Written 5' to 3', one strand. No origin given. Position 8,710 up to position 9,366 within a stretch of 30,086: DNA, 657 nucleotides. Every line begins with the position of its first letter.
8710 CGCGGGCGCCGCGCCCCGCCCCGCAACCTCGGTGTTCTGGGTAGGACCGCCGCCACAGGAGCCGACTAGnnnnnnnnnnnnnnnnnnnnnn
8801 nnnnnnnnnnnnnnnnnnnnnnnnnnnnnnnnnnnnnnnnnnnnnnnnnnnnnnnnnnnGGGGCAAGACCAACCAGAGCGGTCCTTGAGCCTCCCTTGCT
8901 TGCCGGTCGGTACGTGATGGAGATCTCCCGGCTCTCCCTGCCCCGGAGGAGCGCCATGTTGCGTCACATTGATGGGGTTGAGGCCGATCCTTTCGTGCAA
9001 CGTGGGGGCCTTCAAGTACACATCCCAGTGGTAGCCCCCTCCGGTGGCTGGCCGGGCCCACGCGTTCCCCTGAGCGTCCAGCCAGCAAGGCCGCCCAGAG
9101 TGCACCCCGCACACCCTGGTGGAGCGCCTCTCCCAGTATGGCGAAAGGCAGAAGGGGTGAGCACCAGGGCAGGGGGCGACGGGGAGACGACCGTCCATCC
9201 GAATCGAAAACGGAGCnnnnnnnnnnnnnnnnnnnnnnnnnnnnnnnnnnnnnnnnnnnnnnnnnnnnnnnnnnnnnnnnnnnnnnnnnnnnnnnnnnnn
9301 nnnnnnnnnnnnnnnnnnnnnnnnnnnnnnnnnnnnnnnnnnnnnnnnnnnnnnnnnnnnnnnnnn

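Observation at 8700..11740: Low-GC two-gene islet encoding an OLD/PtuA/AriA-type ABC ATPase plus an unrecognisable coupled partner: a candidate uncharacterised defence module.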

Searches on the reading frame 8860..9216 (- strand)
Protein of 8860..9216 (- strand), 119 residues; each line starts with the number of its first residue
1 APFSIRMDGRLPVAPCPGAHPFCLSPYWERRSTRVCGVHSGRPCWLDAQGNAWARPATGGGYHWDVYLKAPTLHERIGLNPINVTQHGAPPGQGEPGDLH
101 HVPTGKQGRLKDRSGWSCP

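Call 48: find_homologous_proteins(query=A3, max_evalue=0.1)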
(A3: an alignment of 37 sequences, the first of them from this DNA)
Query A3 (37 sequences) (119 aa, profile of the alignment): 4 proteins with E <= 0.1 among 410 candidates.
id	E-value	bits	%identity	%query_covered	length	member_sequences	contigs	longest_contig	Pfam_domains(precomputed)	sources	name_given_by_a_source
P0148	4.3e-36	141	50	97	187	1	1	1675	-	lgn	-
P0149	4.9e-28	115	66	74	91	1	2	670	-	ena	-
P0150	7.2e-26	108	60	71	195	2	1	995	-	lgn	-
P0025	1.2e-22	98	70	62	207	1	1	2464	-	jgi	jgi:hypothetical protein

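Call 51: search_solved_structures(query=A3, max_evalue=10, show_alignments=2)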
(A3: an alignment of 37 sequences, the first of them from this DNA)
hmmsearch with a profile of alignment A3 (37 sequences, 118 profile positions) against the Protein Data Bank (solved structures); distinct sequences matched with E-value up to 10: 1.
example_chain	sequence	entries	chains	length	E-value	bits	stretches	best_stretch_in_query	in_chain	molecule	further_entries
1ygr_A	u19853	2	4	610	0.12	15.8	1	28-99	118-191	CD45 Protein Tyrosine Phosphatase | Leukocyte common antigen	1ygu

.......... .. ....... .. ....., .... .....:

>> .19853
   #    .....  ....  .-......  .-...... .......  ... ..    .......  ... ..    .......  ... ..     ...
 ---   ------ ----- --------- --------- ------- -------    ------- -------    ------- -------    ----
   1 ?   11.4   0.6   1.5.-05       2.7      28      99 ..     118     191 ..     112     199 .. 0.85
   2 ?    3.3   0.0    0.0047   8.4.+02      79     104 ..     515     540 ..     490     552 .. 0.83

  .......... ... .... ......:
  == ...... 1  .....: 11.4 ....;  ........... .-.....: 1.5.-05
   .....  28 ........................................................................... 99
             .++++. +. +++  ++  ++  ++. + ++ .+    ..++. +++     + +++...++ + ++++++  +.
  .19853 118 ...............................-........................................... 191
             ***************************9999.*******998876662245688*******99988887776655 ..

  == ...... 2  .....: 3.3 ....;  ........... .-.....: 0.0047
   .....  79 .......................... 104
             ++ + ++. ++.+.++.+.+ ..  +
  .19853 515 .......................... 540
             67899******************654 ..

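Call 63: predict_structure(alignment_id=A3)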
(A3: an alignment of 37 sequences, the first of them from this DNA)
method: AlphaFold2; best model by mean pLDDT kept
length: 119 residues; sequences in the alignment: 37
mean_pLDDT: 95.5   pTM: 0.88
mean pLDDT of the five models: 95.5, 94.6, 94.3, 93.7, 93.2
residues with pLDDT >= 90: 110; 70-90: 9; 50-70: 0; < 50: 0
segments of 3 or more residues with pLDDT < 50: none
pLDDT, mean of each block of 10 residues (from residue 1): 89 97 96 96 97 92 96 97 98 98 96 96
secondary structure, 60 per line:
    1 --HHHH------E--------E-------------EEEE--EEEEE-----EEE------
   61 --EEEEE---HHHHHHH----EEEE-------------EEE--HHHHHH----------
elements in order: H3-6 E36-39 E42-46 E52-54 E63-67 H71-77 E82-85 E99-101 H104-109
